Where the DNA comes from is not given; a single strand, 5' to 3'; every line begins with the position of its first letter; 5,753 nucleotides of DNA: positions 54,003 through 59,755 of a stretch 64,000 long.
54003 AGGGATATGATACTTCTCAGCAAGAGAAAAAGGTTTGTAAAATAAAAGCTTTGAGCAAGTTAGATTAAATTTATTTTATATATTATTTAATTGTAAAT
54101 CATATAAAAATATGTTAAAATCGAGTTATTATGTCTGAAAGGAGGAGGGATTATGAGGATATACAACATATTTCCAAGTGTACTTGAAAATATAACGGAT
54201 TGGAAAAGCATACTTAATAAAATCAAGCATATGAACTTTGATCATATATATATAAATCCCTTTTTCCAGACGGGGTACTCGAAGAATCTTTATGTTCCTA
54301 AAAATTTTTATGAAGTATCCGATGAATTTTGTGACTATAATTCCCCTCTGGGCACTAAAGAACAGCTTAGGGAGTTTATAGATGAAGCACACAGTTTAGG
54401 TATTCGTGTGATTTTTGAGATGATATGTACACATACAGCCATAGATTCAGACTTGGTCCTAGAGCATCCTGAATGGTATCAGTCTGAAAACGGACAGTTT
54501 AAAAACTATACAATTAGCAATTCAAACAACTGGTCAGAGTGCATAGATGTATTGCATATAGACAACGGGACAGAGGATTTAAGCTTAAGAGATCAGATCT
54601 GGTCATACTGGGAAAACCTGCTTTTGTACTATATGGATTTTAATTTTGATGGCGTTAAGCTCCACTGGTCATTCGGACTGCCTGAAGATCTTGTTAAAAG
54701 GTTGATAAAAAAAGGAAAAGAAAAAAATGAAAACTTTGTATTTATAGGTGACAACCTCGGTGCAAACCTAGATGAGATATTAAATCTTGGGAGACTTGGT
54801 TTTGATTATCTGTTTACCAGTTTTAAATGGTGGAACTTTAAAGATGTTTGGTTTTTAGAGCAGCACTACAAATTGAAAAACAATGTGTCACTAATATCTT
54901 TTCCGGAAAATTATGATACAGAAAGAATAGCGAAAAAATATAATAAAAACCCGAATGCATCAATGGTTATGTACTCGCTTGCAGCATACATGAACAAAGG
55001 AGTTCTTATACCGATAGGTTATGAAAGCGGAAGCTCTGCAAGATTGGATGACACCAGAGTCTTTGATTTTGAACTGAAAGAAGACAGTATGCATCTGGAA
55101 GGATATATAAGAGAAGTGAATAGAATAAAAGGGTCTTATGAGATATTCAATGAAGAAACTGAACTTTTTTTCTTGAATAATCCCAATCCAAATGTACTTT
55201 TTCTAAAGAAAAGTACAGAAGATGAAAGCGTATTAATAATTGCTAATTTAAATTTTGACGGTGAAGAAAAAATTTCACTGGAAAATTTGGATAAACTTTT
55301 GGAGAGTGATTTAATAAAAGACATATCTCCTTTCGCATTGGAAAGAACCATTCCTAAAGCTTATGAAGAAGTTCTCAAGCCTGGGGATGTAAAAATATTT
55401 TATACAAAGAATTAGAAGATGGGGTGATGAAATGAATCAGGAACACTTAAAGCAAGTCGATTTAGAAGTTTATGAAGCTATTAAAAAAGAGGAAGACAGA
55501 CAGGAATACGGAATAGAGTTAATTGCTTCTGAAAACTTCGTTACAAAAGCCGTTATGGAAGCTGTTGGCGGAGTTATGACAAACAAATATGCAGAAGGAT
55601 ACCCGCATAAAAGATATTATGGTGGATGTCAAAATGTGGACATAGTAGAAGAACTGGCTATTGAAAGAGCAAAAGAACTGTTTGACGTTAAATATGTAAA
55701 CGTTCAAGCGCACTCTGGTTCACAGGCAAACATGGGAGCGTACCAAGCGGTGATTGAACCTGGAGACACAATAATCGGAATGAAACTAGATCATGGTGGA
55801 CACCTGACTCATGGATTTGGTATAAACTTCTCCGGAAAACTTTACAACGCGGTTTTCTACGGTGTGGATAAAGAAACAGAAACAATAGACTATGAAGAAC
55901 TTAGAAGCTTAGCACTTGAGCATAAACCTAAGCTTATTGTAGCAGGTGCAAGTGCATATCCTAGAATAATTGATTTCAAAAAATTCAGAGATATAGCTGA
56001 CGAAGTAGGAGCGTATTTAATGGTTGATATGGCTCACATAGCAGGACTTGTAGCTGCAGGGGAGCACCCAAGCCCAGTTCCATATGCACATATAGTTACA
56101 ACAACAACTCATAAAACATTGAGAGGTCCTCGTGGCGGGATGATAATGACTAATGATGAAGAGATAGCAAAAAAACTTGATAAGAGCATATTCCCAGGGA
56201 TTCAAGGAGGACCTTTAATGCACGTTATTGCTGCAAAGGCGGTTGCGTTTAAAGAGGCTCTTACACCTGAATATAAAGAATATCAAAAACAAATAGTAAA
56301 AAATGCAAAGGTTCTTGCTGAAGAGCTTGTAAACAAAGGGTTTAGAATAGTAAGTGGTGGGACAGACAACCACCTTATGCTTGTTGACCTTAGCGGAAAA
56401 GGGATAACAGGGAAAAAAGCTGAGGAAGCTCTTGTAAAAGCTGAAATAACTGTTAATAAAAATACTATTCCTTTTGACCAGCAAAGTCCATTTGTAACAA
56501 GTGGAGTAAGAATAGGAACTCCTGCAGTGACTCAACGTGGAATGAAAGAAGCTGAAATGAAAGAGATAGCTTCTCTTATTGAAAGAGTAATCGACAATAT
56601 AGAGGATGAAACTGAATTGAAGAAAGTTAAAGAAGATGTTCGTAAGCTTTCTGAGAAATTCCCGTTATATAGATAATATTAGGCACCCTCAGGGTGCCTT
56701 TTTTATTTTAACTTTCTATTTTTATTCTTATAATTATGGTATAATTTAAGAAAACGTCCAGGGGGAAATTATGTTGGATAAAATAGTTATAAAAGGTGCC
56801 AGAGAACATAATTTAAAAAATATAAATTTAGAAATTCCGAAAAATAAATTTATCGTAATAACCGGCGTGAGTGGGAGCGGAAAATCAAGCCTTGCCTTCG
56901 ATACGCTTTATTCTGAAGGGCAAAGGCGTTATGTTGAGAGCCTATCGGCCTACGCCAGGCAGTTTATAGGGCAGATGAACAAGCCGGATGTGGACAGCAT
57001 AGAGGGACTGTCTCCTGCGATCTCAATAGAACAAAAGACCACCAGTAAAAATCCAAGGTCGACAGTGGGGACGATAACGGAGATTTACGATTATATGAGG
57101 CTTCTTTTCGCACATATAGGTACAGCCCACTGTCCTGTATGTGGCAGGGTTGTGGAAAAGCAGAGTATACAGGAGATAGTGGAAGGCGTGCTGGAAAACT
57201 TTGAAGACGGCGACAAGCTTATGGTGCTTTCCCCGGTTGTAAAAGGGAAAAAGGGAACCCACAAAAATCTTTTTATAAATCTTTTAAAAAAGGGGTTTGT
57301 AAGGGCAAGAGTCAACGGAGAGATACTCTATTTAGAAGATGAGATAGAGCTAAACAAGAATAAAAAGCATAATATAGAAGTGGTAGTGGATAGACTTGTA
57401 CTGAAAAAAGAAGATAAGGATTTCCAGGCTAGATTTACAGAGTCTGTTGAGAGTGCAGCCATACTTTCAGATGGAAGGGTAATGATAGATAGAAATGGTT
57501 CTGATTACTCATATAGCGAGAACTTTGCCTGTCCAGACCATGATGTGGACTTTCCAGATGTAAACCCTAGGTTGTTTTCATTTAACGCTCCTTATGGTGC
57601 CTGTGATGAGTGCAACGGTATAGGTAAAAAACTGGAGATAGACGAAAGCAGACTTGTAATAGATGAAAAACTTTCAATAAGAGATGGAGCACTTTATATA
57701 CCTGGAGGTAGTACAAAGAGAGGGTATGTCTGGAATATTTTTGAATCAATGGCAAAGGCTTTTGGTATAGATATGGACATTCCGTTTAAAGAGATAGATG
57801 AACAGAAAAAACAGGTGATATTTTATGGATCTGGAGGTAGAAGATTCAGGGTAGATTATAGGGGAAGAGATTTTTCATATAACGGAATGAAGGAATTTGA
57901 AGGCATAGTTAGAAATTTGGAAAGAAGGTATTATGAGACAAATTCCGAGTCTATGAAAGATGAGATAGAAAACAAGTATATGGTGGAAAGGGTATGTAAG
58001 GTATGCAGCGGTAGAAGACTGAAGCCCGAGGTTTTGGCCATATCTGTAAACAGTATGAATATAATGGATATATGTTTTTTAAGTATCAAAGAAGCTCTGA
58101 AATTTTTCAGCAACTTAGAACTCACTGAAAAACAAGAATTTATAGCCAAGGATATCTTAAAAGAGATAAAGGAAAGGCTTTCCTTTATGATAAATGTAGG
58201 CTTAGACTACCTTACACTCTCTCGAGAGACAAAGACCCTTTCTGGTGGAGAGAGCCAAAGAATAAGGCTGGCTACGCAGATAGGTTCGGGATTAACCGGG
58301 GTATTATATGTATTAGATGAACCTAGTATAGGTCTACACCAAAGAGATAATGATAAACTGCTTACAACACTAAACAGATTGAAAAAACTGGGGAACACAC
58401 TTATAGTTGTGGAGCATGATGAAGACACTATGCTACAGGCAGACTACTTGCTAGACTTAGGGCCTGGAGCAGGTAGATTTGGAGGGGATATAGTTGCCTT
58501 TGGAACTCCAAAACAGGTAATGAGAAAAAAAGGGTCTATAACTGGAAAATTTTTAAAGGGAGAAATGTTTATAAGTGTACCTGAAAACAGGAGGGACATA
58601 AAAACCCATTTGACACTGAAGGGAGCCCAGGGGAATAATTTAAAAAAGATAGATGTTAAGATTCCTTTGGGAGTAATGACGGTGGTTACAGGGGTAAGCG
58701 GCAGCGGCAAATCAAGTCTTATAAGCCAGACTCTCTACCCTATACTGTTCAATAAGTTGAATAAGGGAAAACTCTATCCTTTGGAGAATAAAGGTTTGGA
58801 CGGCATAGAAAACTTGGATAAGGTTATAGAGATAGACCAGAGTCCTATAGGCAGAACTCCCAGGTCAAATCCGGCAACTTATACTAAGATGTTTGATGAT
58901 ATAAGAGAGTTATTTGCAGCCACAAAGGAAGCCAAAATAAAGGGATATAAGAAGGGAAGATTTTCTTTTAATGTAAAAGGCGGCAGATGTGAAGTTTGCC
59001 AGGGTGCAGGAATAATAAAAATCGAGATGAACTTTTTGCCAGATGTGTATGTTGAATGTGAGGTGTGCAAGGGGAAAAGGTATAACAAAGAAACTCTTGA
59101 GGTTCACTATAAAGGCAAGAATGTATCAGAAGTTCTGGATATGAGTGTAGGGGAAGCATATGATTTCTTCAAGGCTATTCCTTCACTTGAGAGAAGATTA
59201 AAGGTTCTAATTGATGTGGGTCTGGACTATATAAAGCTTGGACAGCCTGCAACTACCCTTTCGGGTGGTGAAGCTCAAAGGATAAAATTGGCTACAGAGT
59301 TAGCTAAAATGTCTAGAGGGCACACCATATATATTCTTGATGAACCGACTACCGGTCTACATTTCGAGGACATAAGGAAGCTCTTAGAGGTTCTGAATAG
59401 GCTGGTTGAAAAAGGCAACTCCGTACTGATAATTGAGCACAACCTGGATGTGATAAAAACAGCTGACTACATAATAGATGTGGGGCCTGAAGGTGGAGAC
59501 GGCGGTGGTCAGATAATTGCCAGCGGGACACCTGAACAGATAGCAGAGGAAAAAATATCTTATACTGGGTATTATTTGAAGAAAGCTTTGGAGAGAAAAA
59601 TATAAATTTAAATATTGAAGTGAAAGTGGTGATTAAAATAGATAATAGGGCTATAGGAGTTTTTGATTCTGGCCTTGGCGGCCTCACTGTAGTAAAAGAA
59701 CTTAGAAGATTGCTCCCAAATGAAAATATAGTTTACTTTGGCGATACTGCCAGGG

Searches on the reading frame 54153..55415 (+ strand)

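Call 63: search_protein_families(library=pfam, proteins=[window:54153-55415:+])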
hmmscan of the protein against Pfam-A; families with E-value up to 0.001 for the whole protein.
window:54153-55415:+ (420 aa): 3 families
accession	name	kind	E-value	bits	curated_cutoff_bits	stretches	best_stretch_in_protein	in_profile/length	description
PF00128.31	Alpha-amylase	-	3.9e-12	46.6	22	1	16-114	17-111/446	Alpha amylase, catalytic domain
PF14701.12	hDGE_amylase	-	2.9e-09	37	27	1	6-108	13-116/439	Glycogen debranching enzyme, glucanotransferase domain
PF14871.12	GHL6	-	9.8e-07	29.5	35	1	63-129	38-101/132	Hypothetical glycosyl hydrolase 6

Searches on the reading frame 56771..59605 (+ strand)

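Call 63: search_protein_families(library=pfam, proteins=[window:56771-59605:+])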
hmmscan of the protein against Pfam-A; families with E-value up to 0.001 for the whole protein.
window:56771-59605:+ (944 aa): 13 families
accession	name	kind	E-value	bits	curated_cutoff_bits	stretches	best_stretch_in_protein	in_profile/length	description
PF17760.6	UvrA_inter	-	2.8e-34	117.7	23.3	1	131-241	1-107/109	UvrA interaction domain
PF17755.6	UvrA_DNA-bind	-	3.5e-30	105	23.2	1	291-400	1-109/110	UvrA DNA-binding domain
PF00005.33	ABC_tran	-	4.3e-20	73.1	25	1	812-861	88-137/137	ABC transporter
PF02463.25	SMC_N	-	3.1e-14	53.4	40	1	1-561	1-209/220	RecF/RecN/SMC N terminal domain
PF20703.3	nSTAND1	-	1e-08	35.7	27.1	0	11-84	19-88/379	Novel STAND NTPase 1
PF13555.12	AAA_29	-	3.1e-07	30.5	27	0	631-651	19-39/61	P-loop containing region of AAA domain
PF13191.12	AAA_16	-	4e-06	27.9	32.6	0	26-65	25-63/167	AAA ATPase domain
PF03193.22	RsgA_GTPase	-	1e-05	25.9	30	0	615-653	88-125/174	RsgA GTPase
PF13304.12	AAA_21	-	4.4e-05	24.1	27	0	825-887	233-295/304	AAA domain, putative AbiEii toxin, Type IV TA system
PF01637.24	ATPase_2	-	0.00018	21.8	33.2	0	11-69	4-65/225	ATPase domain predominantly from Archaea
PF20720.3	nSTAND3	-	0.00018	21.7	27.2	0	22-47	14-39/155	Novel STAND NTPase 3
PF01443.25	Viral_helicase1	-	0.00023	21.5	21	0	637-657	1-21/228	Viral superfamily 1 RNA helicase core domain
PF09848.15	SLFN-g3_helicase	-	0.00027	20.8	24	0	636-674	3-41/354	Schlafen group 3, DNA/RNA helicase domain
